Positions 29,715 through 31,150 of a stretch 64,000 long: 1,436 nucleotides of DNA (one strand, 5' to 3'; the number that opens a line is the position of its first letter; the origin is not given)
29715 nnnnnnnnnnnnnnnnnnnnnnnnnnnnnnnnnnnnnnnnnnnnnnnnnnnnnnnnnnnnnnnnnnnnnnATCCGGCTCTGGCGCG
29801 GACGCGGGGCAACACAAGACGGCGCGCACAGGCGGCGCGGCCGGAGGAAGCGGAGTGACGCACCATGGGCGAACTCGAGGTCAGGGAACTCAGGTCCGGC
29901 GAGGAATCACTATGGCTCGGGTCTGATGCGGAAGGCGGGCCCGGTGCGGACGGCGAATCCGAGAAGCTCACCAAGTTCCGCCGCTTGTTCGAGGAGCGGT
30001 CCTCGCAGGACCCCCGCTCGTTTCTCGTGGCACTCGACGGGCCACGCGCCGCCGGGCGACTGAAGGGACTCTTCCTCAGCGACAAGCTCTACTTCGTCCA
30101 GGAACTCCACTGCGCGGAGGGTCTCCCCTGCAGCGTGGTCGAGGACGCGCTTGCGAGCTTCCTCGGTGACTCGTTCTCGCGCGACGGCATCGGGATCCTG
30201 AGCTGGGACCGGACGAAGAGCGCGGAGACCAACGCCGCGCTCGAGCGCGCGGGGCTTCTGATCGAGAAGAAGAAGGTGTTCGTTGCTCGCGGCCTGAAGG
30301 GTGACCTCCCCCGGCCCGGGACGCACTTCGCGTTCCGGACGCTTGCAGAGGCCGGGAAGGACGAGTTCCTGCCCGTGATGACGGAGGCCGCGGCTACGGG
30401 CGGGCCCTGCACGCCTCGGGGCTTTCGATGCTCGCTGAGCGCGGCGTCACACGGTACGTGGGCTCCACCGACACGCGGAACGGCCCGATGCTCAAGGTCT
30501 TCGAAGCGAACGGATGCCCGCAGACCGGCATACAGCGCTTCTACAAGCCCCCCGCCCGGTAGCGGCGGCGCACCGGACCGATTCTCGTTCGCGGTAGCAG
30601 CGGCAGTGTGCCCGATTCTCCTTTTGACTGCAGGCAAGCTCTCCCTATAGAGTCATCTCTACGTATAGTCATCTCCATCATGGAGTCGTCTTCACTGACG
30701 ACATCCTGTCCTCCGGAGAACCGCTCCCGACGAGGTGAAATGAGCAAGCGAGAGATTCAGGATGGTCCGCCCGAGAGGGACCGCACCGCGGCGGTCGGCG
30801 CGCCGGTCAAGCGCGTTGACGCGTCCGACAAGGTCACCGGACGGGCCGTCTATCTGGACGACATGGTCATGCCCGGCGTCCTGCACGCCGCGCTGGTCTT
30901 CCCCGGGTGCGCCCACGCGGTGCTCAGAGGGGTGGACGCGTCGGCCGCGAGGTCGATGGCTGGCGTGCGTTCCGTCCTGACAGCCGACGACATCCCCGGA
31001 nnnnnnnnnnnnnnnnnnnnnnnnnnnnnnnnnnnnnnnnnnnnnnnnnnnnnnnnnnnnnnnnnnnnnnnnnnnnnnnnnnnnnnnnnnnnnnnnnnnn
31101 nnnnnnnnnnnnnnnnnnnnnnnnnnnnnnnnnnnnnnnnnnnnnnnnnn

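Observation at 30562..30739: AT-rich leader with promoter-like hexamers, direct repeats and two palindromes upstream of the XDH operon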

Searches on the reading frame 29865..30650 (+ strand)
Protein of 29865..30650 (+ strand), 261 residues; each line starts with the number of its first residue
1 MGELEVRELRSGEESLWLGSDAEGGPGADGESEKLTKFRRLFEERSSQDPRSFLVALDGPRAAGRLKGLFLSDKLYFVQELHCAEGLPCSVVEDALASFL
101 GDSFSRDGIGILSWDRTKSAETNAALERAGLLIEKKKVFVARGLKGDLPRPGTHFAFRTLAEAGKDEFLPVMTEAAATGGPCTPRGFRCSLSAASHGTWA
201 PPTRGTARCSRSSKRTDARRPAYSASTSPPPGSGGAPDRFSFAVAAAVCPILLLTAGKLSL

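Call 10: search_protein_families(library=pfam, proteins=[window:29865-30650:+])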
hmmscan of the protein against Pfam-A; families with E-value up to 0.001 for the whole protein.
window:29865-30650:+ (261 aa): 0 families

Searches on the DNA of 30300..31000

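Call 3: search_rna_families(source=window, start=30300, end=31000, threshold=evalue, max_evalue=10)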
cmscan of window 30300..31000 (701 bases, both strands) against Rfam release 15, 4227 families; matches with E-value up to 10: 0.
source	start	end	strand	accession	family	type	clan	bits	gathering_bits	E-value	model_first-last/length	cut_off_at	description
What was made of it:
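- On Riboswitch or other Rfam cis-regulatory RNA: No Rfam match at E<=10 (call 3).
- Rfam gave nothing (call 3). Rfam gave no hit at E<=10 (call 3).
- Tried and rejected: Rfam, at permissive E-value on 30300-31000: nothing (call 3).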
